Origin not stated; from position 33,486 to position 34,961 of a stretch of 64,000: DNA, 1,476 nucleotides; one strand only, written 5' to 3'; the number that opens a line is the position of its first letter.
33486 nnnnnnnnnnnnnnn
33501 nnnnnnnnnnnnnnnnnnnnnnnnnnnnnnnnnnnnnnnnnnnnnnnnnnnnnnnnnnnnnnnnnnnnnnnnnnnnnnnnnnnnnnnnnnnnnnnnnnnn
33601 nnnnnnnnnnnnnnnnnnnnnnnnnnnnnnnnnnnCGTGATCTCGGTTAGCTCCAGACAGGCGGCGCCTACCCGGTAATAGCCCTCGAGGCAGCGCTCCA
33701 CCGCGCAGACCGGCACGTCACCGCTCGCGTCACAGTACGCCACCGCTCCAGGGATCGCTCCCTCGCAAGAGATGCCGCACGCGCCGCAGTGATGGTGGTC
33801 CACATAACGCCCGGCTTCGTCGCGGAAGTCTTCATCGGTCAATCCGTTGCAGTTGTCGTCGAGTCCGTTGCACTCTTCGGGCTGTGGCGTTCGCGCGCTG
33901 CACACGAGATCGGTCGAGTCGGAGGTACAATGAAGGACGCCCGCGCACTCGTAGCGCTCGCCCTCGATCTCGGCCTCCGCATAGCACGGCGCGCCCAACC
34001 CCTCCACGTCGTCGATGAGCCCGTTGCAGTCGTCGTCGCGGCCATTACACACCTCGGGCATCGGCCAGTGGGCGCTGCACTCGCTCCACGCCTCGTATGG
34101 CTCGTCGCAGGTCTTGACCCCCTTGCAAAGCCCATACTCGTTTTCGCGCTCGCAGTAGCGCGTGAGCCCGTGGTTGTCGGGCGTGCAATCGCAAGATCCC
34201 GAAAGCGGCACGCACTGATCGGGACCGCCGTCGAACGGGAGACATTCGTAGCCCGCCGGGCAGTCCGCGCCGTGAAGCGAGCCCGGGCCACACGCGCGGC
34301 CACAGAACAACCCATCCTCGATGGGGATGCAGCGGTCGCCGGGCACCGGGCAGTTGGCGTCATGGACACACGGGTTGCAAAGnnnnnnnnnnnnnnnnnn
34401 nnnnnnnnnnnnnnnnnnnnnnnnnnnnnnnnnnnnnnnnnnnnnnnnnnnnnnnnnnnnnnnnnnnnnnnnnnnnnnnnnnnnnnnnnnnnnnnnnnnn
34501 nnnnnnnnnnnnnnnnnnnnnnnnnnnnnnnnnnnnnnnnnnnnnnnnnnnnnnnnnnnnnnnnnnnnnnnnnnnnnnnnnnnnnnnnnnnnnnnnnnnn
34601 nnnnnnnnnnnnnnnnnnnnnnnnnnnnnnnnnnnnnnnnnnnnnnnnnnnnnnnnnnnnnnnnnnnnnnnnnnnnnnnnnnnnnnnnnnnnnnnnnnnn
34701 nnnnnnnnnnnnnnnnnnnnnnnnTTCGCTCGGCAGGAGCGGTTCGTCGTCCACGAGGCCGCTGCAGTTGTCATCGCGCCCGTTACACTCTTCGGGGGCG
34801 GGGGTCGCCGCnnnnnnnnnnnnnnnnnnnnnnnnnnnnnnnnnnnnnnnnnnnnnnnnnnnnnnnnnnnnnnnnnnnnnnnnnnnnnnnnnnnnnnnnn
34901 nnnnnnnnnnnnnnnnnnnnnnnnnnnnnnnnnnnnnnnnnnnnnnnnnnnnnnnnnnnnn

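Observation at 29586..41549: Tandem paralogous ~2000-aa Cys-rich lipoproteins occupying 12 kb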

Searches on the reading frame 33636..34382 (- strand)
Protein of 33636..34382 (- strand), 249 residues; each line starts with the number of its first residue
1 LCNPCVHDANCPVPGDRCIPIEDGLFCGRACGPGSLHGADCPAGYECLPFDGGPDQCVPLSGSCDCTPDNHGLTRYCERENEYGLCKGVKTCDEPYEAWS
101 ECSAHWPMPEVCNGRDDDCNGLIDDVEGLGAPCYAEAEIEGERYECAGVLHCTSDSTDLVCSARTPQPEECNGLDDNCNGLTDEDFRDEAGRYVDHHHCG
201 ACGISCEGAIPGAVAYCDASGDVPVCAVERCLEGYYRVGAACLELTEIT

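Call 39: predict_structure(alignment_id=A2)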
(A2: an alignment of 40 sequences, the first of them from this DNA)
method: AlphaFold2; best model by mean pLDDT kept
length: 249 residues; sequences in the alignment: 40
mean_pLDDT: 95.6   pTM: 0.70
mean pLDDT of the five models: 95.6, 95.2, 94.6, 94.5, 94.4
residues with pLDDT >= 90: 234; 70-90: 12; 50-70: 3; < 50: 0
segments of 3 or more residues with pLDDT < 50: none
pLDDT, mean of each block of 10 residues (from residue 1): 96 96 96 95 95 94 92 96 98 86 97 96 96 98 98 93 98 97 97 98 98 98 98 97 86
secondary structure, 60 per line:
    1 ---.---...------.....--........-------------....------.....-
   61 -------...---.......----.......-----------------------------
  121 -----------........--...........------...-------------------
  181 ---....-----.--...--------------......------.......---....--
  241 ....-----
elements in order: E17-21 E24-31 E45-48 E55-59 E74-80 E85-91 E132-139 E142-152 E159-161 E213-218 E225-231 E235-238 E241-244

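Call 59: search_solved_structures(query=A2, max_evalue=10, show_alignments=4)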
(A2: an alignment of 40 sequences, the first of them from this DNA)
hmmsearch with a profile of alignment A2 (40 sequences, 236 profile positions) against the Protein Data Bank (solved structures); distinct sequences matched with E-value up to 10: 0.

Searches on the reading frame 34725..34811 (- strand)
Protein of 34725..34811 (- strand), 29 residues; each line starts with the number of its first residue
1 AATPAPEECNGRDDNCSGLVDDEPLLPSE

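Call 71: search_solved_structures(query=A3, max_evalue=10, show_alignments=5)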
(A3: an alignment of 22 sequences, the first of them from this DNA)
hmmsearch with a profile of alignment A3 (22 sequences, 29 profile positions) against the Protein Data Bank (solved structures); distinct sequences matched with E-value up to 10: 0.
